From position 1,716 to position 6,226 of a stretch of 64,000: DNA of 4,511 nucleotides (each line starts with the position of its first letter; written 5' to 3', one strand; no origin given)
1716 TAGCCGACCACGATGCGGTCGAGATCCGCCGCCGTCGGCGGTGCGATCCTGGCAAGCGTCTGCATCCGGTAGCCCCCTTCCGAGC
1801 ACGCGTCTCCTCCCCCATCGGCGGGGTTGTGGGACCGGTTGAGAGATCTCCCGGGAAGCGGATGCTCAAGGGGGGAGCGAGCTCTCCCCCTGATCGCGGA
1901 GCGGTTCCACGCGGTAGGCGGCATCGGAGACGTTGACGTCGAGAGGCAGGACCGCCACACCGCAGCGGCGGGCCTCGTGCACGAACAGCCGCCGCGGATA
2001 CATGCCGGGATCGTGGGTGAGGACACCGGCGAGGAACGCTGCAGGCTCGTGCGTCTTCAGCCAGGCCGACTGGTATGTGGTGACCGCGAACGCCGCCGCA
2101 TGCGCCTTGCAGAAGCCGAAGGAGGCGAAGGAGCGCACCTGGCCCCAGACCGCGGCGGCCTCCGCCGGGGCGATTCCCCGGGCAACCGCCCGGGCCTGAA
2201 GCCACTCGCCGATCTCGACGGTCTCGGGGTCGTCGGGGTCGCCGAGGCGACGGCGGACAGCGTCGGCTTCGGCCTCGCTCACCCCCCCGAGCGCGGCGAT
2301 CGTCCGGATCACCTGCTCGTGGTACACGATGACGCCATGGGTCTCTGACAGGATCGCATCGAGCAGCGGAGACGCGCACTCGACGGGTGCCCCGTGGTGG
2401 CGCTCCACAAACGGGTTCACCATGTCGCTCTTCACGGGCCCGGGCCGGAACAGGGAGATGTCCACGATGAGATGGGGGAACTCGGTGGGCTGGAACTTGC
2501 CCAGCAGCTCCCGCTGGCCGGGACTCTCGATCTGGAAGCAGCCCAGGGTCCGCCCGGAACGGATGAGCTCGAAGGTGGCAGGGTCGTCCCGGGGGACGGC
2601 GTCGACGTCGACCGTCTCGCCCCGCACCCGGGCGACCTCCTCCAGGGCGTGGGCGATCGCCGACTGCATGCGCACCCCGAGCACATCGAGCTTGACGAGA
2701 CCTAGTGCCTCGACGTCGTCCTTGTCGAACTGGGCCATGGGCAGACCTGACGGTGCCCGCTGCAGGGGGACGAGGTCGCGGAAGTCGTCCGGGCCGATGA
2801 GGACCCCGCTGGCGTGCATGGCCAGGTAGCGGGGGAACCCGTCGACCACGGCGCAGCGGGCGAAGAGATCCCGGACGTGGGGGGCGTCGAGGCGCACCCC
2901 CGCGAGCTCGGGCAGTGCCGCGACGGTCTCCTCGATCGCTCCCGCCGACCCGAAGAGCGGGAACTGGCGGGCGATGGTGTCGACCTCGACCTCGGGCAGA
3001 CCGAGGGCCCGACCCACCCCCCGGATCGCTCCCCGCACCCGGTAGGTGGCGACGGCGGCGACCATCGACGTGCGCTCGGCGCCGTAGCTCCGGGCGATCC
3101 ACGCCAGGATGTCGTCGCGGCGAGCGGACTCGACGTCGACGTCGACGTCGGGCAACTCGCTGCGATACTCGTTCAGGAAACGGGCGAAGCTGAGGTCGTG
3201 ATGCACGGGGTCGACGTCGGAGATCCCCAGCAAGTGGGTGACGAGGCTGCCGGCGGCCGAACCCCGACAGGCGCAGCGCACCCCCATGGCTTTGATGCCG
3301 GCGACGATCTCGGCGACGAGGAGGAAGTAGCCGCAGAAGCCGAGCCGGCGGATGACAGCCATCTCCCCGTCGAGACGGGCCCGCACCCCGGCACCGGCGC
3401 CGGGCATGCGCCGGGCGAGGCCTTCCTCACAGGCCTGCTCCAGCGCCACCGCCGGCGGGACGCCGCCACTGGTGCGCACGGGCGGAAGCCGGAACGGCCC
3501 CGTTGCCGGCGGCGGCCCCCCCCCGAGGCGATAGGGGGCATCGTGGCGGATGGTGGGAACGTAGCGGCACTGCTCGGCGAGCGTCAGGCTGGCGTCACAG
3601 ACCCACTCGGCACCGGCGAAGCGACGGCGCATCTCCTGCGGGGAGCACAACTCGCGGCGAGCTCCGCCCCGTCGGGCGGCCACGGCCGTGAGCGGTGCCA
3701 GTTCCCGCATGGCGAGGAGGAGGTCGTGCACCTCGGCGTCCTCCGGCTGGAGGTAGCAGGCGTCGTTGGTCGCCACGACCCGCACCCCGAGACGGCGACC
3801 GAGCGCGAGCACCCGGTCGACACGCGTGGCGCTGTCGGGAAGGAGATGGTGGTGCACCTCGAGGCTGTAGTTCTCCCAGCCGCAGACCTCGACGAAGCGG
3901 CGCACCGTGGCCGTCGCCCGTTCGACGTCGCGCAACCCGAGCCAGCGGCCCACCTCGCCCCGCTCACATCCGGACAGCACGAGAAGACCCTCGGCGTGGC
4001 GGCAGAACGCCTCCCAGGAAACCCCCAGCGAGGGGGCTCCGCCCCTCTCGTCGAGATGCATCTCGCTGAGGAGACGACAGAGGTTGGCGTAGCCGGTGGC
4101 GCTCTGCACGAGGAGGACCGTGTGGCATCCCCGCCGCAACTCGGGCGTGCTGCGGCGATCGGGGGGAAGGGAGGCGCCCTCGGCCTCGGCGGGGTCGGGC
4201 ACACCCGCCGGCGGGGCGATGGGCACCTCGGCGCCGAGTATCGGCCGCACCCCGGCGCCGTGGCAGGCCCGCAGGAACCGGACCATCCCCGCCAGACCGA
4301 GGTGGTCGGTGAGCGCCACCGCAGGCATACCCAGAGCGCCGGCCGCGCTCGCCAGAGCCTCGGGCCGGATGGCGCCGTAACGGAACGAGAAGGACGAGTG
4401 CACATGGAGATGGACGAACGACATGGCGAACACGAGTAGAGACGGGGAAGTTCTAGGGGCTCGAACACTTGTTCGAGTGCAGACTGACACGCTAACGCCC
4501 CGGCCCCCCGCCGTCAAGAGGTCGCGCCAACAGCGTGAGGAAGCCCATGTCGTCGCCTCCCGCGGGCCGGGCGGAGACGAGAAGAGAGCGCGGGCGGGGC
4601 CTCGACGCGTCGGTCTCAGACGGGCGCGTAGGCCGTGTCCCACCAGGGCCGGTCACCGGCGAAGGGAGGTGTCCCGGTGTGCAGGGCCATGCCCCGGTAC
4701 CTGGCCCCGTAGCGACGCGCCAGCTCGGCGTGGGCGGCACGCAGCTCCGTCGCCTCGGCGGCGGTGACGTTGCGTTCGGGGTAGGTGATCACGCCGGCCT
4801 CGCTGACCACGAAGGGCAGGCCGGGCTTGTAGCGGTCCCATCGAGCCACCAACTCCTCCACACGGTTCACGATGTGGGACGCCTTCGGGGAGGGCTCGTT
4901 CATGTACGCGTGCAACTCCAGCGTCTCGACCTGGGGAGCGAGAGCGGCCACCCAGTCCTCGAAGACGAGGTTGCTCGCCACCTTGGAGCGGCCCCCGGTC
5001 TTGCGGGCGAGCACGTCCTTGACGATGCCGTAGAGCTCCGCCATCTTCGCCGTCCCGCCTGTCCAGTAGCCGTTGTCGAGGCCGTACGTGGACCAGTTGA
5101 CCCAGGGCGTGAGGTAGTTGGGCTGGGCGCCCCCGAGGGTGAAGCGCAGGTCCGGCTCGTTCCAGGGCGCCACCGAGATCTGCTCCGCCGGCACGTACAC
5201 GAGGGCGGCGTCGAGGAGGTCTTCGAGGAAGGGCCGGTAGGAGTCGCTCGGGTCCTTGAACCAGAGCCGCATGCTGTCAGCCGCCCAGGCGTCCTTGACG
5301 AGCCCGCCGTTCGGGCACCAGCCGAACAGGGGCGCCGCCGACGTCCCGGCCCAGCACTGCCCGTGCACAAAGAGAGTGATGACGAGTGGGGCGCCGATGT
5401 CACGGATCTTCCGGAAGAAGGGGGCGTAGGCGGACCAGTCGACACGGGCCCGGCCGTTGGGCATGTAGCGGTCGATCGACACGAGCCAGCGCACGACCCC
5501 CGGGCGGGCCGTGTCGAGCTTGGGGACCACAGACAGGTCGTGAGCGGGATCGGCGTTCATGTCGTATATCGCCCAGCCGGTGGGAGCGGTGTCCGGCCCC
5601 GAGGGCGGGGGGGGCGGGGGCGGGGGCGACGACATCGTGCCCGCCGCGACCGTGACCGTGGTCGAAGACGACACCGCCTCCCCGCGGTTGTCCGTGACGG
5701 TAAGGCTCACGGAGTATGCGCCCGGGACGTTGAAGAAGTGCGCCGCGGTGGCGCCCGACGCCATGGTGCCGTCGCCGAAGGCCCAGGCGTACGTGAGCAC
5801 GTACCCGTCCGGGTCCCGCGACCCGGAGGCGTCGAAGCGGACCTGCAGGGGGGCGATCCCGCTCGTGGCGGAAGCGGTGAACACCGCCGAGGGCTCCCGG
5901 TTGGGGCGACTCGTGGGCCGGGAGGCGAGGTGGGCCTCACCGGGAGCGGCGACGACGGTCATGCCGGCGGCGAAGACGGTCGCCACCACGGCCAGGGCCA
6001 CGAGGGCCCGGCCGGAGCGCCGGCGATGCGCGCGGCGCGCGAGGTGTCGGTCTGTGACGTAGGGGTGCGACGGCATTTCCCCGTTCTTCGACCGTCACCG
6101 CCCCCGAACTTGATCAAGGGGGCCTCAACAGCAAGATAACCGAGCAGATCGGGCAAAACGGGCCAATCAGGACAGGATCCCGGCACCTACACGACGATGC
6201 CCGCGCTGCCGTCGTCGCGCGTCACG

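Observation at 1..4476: SOS-regulated dnaE2 (ImuC) split by a 1.6-kb insertion bounded by 10/11-bp direct repeats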

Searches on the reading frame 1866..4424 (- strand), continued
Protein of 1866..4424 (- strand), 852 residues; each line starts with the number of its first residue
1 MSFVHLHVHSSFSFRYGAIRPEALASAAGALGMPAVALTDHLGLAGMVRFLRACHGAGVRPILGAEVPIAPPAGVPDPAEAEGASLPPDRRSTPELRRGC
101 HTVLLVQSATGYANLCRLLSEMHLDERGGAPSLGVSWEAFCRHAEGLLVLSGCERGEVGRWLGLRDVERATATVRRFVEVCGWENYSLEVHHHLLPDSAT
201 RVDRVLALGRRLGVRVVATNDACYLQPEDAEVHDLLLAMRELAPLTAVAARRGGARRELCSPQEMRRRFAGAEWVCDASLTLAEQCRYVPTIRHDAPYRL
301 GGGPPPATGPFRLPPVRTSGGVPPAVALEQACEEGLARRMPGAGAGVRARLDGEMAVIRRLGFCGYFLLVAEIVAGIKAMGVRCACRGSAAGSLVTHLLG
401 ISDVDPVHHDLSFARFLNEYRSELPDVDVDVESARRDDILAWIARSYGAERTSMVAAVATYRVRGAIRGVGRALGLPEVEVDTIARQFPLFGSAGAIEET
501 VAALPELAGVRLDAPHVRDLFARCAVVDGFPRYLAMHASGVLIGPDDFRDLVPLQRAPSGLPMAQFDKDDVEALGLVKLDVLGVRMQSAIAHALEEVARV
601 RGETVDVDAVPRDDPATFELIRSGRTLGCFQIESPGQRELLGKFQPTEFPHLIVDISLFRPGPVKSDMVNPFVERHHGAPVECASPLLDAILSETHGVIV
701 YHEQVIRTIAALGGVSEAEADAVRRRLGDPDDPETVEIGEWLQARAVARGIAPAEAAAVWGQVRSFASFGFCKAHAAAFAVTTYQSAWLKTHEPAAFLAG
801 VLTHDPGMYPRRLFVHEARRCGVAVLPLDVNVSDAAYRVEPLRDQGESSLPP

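Call 79: predict_structure(alignment_id=A2)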
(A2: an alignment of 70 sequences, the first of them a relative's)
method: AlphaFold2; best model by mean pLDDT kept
length: 1098 residues; sequences in the alignment: 70
mean_pLDDT: 84.5   pTM: 0.85
mean pLDDT of the five models: 84.5, 84.5, 84.2, 81.3, 80.7
residues with pLDDT >= 90: 611; 70-90: 314; 50-70: 106; < 50: 67
segments of 3 or more residues with pLDDT < 50: 99-104, 500-506, 631-634, 701-717, 929-946, 1085-1098
pLDDT, mean of each block of 10 residues (from residue 1): 89 70 94 94 91 96 94 96 97 77 52 81 97 93 96 98 97 93 96 97 90 79 77 86 95 96 96 83 62 84 96 95 94 91 95 90 91 94 86 81 93 92 85 73 75 68 58 54 68 65 56 91 85 89 91 92 97 94 93 87 75 89 85 59 90 94 93 93 95 83 37 45 86 96 95 79 90 95 96 83 88 93 97 71 81 95 97 95 94 96 91 87 67 48 52 90 89 88 93 92 92 59 85 88 83 90 83 92 54 35
secondary structure, 60 per line:
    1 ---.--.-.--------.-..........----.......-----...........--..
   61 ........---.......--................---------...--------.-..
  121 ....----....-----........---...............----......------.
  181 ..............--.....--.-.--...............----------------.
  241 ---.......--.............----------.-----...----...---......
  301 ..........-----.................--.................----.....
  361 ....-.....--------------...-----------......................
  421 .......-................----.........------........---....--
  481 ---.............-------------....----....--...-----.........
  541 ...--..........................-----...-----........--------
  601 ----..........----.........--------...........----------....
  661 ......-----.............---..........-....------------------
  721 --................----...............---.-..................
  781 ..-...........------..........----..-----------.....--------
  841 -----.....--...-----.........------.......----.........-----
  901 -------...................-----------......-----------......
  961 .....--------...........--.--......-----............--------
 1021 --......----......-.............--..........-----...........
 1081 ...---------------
elements in order (helices of 4 or more, strands of 3 or more residues): H20-29 E34-40 H46-56 E59-68 E72-78 H81-96 H119-124 E129-132 H139-145 H149-163 E168-173 H180-194 E197-201 H209-223 H244-250 H253-265 H295-310 H316-332 H335-351 E356-359 H360-364 H366-370 E399-404 H405-422 E423-427 H429-444 H449-457 H464-471 H475-478 H484-496 E510-513 H518-521 E524-526 E532-537 H538-543 E546-554 H555-571 H585-592 H605-614 H619-627 H636-646 H657-666 H673-684 H688-697 H699-702 H723-738 H743-757 H763-782 H784-794 H801-810 E828-832 E846-850 H861-869 H876-882 H887-895 H908-926 H938-943 H955-965 H974-984 H990-995 E1001-1012 E1023-1028 E1033-1038 H1040-1052 E1055-1064 E1070-1079 H1080-1083

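Call 81: search_protein_families(library=ncbifam, proteins=[P0144, P0136, P0147, P0186], max_evalue=1e-100)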
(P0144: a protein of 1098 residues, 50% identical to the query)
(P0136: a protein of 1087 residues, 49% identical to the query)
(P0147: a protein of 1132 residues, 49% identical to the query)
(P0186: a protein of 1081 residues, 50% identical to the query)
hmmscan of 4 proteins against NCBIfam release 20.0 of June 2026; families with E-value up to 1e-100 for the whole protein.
P0144 (1098 aa): 10 families
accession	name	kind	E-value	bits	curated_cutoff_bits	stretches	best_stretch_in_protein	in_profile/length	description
NF004226.0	PRK05673.1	equivalog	5.2e-235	783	1002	1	2-1082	6-1064/1146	DNA polymerase III subunit alpha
NF004225.0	PRK05672.1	subfamily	1.1e-228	762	939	1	2-1081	6-1033/1047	error-prone DNA polymerase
NF005298.0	PRK06826.1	equivalog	2.9e-225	750.5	1260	1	2-1089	5-1081/1151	DNA polymerase III subunit alpha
TIGR00594.1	polc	superfamily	3.3e-213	710.7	434.35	1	2-1039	1-1022/1022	DNA polymerase III subunit alpha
NF005377.0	PRK06920.1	equivalog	3.7e-172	574.7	1806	1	2-1063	3-1007/1108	DNA polymerase III subunit alpha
NF005617.0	PRK07374.1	equivalog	6.3e-159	531.1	1653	1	2-1064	3-1065/1170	DNA polymerase III subunit alpha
NF005582.0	PRK07279.1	equivalog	3e-126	422.8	1279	1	195-1068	147-953/1033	DNA polymerase III subunit alpha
NF007079.0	PRK09532.1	equivalog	1.4e-120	404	1525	1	2-759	3-774/876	DNA polymerase III subunit alpha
NF005516.0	PRK07135.1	equivalog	6.1e-119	398.7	1084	1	313-797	248-714/974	DNA polymerase III DnaE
NF004550.0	PRK05898.1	equivalog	6.2e-108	362.3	1182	0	199-903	138-810/971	DNA polymerase III subunit alpha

P0136 (1087 aa): 10 families
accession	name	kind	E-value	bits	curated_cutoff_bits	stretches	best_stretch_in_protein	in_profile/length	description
NF004226.0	PRK05673.1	equivalog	5.8e-249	829.2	1002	1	2-1075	3-1068/1146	DNA polymerase III subunit alpha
NF005298.0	PRK06826.1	equivalog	6.7e-241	802.3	1260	1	3-1079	3-1082/1151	DNA polymerase III subunit alpha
NF004225.0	PRK05672.1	subfamily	6.6e-236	785.9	939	1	2-1073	3-1036/1047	error-prone DNA polymerase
TIGR00594.1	polc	superfamily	1.3e-222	741.8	434.35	1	5-1028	1-1022/1022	DNA polymerase III subunit alpha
NF005377.0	PRK06920.1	equivalog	2e-180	602.1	1806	1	4-814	2-799/1108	DNA polymerase III subunit alpha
NF005617.0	PRK07374.1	equivalog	2.3e-168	562.3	1653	1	4-1038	2-1050/1170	DNA polymerase III subunit alpha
NF005582.0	PRK07279.1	equivalog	1.3e-133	447.1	1279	1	188-780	143-718/1033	DNA polymerase III subunit alpha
NF005516.0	PRK07135.1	equivalog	6.4e-128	428.4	1084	1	251-778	194-714/974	DNA polymerase III DnaE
NF007079.0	PRK09532.1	equivalog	1.1e-126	424.2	1525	1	5-746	3-778/876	DNA polymerase III subunit alpha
NF004550.0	PRK05898.1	equivalog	6.8e-117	391.9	1182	1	194-776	136-708/971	DNA polymerase III subunit alpha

P0147 (1132 aa): 10 families
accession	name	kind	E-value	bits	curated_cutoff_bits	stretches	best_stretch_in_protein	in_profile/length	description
NF004225.0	PRK05672.1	subfamily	1.5e-241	804.6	939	1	3-1055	5-1024/1047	error-prone DNA polymerase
NF004226.0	PRK05673.1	equivalog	5.7e-238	792.8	1002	1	3-1058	5-1057/1146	DNA polymerase III subunit alpha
NF005298.0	PRK06826.1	equivalog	9.1e-219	729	1260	1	3-1049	4-1057/1151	DNA polymerase III subunit alpha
TIGR00594.1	polc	superfamily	1.3e-213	712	434.35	1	4-1023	1-1022/1022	DNA polymerase III subunit alpha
NF005377.0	PRK06920.1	equivalog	2.4e-170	568.7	1806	1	4-1049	3-1009/1108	DNA polymerase III subunit alpha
NF005617.0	PRK07374.1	equivalog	1.3e-158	530.1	1653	1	3-1107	2-1123/1170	DNA polymerase III subunit alpha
NF005582.0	PRK07279.1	equivalog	7.7e-121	404.9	1279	1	190-802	150-737/1033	DNA polymerase III subunit alpha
NF007079.0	PRK09532.1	equivalog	2.1e-115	386.9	1525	1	4-691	3-738/876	DNA polymerase III subunit alpha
NF005516.0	PRK07135.1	equivalog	1.2e-114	384.5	1084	1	247-803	193-742/974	DNA polymerase III DnaE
NF004550.0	PRK05898.1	equivalog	4.6e-111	372.6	1182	1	187-806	134-741/971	DNA polymerase III subunit alpha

P0186 (1081 aa): 10 families
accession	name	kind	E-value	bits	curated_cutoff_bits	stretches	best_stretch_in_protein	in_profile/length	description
NF004225.0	PRK05672.1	subfamily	7.3e-248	825.5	939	1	5-1039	4-1034/1047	error-prone DNA polymerase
NF004226.0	PRK05673.1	equivalog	4.7e-231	769.9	1002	1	5-1042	4-1067/1146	DNA polymerase III subunit alpha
TIGR00594.1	polc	superfamily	1.4e-208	695.4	434.35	1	7-996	1-1022/1022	DNA polymerase III subunit alpha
NF005298.0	PRK06826.1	equivalog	1e-201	672.5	1260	1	6-1038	4-1073/1151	DNA polymerase III subunit alpha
NF005377.0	PRK06920.1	equivalog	1.8e-171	572.5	1806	1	6-1039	2-1025/1108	DNA polymerase III subunit alpha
NF005617.0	PRK07374.1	equivalog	4.3e-153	511.7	1653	1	7-1027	3-1071/1170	DNA polymerase III subunit alpha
NF005582.0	PRK07279.1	equivalog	4.7e-132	442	1279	1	197-1025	151-953/1033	DNA polymerase III subunit alpha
NF005516.0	PRK07135.1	equivalog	6.3e-115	385.4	1084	1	259-854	199-796/974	DNA polymerase III DnaE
NF007079.0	PRK09532.1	equivalog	7.9e-115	385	1525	1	7-733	3-776/876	DNA polymerase III subunit alpha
NF004550.0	PRK05898.1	equivalog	1.3e-113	381.1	1182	1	190-870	131-809/971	DNA polymerase III subunit alpha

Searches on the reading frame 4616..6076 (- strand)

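Call 3: search_protein_families(library=pfam, proteins=[window:4616-6076:-], max_evalue=0.01)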
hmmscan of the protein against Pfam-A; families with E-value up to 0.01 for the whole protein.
window:4616-6076:- (486 aa): 4 families
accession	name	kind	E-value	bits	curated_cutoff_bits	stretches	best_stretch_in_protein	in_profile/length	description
PF18911.6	PKD_4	-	9.7e-22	77.3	27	1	59-143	1-85/85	PKD domain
PF00801.26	PKD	-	1.1e-13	51.4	23.5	1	66-142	4-79/80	PKD domain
PF22352.2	K319L-like_PKD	-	1.3e-06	28.8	27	1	79-143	14-84/84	K319L-like, PKD domain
PF21027.3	Sde0182_C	-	0.0082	17.1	27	0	78-99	1-22/83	Cellulose-binding protein Sde0182, C-terminal domain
